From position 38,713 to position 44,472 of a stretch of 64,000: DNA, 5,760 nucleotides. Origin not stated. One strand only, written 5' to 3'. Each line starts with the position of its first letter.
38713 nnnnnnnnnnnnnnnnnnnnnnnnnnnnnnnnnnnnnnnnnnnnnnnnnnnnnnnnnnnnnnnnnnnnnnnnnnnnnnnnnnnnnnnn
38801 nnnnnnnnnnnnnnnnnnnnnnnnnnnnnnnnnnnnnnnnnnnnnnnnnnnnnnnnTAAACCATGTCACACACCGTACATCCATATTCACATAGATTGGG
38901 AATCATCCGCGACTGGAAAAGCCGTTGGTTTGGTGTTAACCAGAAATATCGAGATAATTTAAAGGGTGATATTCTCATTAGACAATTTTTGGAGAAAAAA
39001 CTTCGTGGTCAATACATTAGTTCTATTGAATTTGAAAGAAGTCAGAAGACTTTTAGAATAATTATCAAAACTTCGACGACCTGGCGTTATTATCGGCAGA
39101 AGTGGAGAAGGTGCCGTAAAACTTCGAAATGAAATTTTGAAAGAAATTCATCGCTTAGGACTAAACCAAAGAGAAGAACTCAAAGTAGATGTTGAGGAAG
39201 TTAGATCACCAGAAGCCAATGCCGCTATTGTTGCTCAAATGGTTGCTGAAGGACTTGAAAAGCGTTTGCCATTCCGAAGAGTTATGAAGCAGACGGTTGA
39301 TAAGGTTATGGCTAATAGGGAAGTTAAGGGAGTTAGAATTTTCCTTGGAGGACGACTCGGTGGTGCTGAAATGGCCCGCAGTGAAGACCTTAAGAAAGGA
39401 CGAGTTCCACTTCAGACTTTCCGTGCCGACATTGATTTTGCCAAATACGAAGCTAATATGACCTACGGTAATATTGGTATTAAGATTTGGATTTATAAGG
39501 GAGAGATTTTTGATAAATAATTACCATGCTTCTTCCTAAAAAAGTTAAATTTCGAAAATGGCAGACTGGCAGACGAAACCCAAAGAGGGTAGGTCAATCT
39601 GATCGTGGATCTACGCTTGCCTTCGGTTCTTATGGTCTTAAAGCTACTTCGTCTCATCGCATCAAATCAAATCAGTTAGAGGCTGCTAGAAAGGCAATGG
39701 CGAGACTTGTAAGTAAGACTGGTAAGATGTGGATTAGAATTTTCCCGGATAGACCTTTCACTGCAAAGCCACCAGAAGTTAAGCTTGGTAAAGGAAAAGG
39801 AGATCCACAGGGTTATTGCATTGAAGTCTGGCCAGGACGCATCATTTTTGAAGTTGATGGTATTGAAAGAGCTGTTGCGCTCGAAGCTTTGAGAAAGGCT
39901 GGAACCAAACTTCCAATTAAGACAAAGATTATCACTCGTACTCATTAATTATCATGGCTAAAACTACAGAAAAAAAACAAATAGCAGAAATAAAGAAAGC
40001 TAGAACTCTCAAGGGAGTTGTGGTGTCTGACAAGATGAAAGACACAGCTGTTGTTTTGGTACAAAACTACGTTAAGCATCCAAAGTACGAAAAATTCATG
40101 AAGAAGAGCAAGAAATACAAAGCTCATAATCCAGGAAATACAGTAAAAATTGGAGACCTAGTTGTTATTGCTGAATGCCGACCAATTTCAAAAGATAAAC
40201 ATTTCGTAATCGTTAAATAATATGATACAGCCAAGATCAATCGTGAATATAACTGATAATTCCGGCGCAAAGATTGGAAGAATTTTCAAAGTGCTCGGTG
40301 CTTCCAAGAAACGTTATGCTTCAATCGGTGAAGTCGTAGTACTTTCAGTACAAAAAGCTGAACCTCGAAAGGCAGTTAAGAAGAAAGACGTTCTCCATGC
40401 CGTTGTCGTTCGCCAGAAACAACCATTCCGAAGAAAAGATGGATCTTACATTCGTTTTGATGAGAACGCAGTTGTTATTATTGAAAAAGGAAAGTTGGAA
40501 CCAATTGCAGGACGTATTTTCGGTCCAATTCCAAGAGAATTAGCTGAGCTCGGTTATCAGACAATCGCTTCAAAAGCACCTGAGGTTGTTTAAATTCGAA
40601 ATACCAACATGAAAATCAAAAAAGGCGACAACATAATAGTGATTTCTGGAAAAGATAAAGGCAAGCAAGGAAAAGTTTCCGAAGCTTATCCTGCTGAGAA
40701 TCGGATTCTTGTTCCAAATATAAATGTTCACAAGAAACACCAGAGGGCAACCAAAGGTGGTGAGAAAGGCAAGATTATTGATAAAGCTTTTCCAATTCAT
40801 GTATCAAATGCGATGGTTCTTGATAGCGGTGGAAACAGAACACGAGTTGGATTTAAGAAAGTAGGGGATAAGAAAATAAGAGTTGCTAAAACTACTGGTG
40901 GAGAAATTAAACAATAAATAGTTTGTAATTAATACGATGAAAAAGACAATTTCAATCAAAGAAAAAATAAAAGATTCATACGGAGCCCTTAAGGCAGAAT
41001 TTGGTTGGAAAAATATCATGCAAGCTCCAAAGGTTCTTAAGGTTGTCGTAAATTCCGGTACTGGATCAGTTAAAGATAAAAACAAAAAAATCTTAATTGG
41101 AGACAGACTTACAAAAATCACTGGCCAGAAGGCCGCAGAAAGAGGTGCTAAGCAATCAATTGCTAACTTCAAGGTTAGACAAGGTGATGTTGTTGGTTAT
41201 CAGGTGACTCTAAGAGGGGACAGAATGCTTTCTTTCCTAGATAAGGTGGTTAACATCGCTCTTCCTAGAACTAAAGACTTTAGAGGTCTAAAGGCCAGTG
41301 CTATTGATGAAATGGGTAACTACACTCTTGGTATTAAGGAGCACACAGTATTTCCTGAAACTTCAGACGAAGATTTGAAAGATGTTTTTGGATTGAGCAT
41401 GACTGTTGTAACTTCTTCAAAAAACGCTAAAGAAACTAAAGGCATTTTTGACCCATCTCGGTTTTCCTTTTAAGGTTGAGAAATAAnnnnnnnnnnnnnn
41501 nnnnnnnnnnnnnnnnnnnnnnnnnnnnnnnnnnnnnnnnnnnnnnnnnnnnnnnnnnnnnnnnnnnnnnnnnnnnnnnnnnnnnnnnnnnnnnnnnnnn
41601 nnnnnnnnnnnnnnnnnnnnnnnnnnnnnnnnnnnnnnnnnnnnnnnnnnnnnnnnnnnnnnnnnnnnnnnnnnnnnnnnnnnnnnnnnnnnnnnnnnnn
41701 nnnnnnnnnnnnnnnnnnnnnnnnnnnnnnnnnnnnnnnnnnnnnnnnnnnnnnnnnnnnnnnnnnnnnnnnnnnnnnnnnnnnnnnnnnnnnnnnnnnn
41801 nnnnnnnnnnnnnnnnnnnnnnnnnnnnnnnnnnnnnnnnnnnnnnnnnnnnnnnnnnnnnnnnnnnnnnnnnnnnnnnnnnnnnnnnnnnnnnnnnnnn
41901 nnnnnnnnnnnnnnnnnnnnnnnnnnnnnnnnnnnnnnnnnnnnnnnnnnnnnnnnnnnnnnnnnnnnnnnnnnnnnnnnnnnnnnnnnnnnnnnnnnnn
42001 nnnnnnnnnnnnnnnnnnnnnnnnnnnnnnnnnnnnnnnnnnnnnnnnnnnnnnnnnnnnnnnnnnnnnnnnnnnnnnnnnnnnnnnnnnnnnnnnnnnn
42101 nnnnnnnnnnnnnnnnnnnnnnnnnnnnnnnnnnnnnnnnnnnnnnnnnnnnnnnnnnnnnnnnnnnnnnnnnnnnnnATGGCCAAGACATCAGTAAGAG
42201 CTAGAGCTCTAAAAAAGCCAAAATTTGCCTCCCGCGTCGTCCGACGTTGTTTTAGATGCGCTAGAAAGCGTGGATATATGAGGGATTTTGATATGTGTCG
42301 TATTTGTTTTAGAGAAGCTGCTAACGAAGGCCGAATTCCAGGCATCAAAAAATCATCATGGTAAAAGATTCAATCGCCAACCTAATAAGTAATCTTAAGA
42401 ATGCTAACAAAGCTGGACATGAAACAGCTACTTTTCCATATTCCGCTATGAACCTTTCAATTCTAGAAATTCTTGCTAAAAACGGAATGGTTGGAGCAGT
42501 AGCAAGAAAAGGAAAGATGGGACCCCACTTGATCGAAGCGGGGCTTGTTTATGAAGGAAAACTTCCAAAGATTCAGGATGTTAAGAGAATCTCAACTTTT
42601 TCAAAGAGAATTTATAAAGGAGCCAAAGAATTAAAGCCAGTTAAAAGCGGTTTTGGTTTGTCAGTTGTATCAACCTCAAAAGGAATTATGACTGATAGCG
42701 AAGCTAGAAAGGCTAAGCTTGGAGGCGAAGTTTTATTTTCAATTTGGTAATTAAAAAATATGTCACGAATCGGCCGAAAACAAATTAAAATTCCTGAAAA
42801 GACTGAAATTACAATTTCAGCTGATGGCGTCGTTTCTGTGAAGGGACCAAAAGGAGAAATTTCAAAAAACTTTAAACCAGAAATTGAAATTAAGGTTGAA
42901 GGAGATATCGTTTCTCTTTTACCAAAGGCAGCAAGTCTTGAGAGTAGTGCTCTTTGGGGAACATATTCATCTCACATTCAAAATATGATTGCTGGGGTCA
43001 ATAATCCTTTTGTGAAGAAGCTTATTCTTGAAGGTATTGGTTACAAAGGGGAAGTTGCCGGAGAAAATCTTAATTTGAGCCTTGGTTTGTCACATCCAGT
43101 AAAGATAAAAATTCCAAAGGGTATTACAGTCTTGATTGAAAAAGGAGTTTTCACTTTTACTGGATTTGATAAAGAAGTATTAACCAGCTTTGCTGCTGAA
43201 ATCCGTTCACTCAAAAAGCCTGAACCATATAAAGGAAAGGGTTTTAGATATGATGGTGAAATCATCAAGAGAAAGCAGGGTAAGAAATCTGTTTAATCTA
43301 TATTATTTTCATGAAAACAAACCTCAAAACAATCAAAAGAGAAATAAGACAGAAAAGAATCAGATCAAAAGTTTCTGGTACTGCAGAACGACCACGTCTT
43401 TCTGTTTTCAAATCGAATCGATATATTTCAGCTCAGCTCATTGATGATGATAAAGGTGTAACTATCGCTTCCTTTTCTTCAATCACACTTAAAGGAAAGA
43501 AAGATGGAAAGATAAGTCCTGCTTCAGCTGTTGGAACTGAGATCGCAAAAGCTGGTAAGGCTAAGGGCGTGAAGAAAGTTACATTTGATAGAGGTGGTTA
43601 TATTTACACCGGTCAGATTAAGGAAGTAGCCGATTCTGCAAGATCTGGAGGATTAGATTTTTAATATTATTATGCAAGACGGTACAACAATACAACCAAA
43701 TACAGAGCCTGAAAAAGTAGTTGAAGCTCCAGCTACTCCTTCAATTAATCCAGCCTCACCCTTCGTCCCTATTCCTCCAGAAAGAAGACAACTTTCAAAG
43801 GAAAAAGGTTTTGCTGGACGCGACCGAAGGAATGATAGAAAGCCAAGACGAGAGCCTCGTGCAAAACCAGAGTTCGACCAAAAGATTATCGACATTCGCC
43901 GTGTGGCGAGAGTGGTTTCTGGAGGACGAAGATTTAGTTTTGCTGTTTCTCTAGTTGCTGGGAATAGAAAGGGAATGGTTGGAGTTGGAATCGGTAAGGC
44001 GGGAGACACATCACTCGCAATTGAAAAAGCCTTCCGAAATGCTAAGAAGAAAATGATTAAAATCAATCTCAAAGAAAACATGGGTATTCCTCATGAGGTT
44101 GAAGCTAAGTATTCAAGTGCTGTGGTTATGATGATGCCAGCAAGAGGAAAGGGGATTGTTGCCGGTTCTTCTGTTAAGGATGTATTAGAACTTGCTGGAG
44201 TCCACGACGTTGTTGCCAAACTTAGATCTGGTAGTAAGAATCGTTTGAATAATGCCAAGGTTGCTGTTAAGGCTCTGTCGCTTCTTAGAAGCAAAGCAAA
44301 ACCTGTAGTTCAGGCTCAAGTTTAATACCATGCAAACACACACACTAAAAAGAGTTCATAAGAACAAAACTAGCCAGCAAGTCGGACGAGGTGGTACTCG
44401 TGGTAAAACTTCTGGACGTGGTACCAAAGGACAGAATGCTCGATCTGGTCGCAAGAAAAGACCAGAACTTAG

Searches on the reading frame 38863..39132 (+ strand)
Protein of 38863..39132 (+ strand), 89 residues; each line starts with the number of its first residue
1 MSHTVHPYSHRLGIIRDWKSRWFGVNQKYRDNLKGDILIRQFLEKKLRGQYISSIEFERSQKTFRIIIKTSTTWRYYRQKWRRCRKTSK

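Call 19: search_protein_families(library=pfam, proteins=[window:38863-39129:+], max_evalue=0.01)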
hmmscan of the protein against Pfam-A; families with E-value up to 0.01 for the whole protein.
window:38863-39129:+ (89 aa): 1 family
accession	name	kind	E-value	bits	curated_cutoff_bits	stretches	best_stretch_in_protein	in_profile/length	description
PF07650.23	KH_2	-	0.0054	17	22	1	39-71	2-34/78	KH domain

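Call 52: find_encoding_contigs(protein=window:38863-39132:+, flank=5000, max_places=4)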
Protein window:38863-39132:+ (89 aa): no gene with exactly this product is on record in the collection.

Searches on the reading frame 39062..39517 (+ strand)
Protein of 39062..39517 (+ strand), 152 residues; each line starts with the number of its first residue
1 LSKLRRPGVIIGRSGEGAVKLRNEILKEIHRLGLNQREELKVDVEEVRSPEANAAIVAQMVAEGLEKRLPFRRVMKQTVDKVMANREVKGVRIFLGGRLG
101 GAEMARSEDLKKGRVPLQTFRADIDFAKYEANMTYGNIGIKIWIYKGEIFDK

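Call 19: search_protein_families(library=pfam, proteins=[window:39062-39517:+], max_evalue=0.01)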
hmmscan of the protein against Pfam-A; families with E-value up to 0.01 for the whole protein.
window:39062-39517:+ (152 aa): 2 families
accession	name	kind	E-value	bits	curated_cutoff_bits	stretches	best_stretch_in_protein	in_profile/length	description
PF00189.25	Ribosomal_S3_C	-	9.3e-30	103.5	34.1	1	61-144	1-83/83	Ribosomal protein S3, C-terminal domain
PF07650.23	KH_2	-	0.0032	17.7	22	1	6-51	35-77/78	KH domain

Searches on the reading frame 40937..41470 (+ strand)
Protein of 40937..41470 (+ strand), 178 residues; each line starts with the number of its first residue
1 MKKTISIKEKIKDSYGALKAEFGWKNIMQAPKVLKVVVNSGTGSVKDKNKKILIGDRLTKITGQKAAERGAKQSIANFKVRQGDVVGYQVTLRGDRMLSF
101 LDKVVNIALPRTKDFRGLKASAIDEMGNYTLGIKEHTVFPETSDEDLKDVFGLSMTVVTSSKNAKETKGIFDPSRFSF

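Call 29: search_protein_families(library=pfam, proteins=[window:40937-41470:+], max_evalue=0.01)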
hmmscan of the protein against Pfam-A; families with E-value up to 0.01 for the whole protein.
window:40937-41470:+ (178 aa): 2 families
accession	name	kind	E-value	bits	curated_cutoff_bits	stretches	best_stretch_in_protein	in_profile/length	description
PF00673.26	Ribosomal_L5_C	-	1.3e-27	96.2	27.8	1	86-172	2-88/94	ribosomal L5P family C-terminus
PF00281.24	Ribosomal_L5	-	2.9e-14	53.5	34.9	1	26-81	1-57/57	Ribosomal protein L5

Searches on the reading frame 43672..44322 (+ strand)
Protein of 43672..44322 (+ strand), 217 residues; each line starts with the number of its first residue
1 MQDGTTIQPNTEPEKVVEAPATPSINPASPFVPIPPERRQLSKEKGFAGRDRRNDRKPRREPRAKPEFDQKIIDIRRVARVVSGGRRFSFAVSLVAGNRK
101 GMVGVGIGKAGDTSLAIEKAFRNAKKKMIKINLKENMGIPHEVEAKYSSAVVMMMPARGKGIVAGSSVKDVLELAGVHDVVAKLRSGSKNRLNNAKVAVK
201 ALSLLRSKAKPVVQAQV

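Call 29: search_protein_families(library=pfam, proteins=[window:43672-44322:+], max_evalue=0.01)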
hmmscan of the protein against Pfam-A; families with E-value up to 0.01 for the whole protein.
window:43672-44322:+ (217 aa): 2 families
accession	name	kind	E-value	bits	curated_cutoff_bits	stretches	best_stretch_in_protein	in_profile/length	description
PF00333.26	Ribosomal_S5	-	1.8e-22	79.6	27.1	1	68-132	1-65/65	Ribosomal protein S5, N-terminal domain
PF03719.21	Ribosomal_S5_C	-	1.4e-16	60.1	21.5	1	145-208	1-64/71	Ribosomal protein S5, C-terminal domain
